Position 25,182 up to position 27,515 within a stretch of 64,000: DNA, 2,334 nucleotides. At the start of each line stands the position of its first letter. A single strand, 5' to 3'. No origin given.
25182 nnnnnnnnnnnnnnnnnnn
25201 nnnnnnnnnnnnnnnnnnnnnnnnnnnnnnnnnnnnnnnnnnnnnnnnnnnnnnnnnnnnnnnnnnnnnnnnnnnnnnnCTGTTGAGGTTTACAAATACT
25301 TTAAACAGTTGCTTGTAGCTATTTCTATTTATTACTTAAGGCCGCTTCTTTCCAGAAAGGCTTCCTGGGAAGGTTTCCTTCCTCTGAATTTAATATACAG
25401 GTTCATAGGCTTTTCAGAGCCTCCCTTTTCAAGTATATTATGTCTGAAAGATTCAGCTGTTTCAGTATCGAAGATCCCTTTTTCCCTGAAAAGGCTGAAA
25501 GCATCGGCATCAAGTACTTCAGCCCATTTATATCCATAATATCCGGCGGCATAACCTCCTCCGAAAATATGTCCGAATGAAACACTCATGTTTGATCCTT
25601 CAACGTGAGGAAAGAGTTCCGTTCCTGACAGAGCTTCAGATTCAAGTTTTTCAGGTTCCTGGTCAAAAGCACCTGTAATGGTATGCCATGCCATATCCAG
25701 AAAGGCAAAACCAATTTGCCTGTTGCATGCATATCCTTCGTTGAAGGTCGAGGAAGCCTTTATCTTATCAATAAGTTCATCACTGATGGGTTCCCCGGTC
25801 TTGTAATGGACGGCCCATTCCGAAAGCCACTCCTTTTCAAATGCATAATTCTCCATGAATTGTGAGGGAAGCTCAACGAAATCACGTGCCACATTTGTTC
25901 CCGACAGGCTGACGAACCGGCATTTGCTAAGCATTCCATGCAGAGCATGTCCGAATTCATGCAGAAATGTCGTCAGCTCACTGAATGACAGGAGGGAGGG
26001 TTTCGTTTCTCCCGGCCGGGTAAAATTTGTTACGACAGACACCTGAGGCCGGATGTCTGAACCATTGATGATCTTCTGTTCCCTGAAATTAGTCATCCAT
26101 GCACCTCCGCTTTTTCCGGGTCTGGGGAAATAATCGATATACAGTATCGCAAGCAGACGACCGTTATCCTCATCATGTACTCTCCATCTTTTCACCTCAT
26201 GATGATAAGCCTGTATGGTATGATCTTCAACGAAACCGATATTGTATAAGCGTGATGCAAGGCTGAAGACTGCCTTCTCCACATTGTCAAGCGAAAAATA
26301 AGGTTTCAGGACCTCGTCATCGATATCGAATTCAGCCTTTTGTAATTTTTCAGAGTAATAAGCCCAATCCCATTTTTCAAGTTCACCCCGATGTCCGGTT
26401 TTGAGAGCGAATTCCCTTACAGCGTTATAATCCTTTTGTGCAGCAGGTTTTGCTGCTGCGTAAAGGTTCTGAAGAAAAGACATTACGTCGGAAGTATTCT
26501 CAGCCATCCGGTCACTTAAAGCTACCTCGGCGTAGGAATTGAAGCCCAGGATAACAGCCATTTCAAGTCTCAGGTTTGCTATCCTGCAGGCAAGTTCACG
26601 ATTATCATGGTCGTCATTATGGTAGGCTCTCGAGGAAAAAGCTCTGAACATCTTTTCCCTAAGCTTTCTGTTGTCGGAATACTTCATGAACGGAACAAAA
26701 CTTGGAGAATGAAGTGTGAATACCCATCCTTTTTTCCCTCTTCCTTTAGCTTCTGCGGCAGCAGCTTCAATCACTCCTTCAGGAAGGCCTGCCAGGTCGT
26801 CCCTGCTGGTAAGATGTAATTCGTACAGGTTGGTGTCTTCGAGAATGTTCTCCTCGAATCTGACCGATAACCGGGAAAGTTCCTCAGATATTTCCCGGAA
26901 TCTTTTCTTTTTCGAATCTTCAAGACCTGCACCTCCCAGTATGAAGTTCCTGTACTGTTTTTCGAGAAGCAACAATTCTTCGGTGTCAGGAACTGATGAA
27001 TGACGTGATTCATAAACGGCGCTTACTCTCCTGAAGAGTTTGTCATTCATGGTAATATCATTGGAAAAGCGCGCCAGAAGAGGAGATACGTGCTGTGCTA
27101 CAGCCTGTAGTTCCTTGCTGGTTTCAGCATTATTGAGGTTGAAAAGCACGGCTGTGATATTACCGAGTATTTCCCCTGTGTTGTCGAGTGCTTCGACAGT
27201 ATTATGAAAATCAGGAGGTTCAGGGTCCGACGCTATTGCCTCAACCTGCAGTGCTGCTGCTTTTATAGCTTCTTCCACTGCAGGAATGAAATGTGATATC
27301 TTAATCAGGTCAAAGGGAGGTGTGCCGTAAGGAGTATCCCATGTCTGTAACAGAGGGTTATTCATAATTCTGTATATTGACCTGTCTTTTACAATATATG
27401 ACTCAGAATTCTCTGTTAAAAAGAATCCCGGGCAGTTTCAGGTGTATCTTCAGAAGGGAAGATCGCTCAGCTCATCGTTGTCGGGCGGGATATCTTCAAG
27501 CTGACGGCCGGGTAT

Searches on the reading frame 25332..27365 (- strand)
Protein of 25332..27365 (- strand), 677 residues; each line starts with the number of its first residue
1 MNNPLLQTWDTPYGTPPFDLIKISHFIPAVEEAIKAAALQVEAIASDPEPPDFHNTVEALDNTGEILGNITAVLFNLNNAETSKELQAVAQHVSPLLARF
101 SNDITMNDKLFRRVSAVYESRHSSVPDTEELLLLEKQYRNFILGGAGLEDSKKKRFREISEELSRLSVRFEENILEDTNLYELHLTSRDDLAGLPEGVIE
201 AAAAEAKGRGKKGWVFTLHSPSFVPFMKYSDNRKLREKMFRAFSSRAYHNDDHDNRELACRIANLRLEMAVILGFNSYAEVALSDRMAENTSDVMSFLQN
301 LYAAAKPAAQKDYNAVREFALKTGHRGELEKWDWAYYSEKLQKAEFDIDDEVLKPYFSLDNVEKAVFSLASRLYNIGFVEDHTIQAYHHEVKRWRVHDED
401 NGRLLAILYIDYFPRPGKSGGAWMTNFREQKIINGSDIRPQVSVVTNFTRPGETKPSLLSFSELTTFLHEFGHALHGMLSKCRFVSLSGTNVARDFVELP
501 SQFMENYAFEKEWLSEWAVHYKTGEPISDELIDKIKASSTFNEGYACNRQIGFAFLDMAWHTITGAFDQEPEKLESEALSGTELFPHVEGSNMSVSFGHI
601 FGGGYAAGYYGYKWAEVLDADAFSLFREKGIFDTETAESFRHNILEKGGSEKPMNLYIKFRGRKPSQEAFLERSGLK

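Call 43: search_protein_families(library=pfam, proteins=[window:25332-27365:-])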
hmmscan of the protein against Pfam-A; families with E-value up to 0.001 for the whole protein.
window:25332-27365:- (677 aa): 2 families
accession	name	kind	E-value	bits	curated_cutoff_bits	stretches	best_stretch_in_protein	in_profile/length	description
PF01432.26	Peptidase_M3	-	9.5e-127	424.5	27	1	226-675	1-456/457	Peptidase family M3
PF19310.4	TOP_N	-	5.3e-05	23.5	27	1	51-153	21-123/123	Neurolysin/Thimet oligopeptidase, N-terminal domain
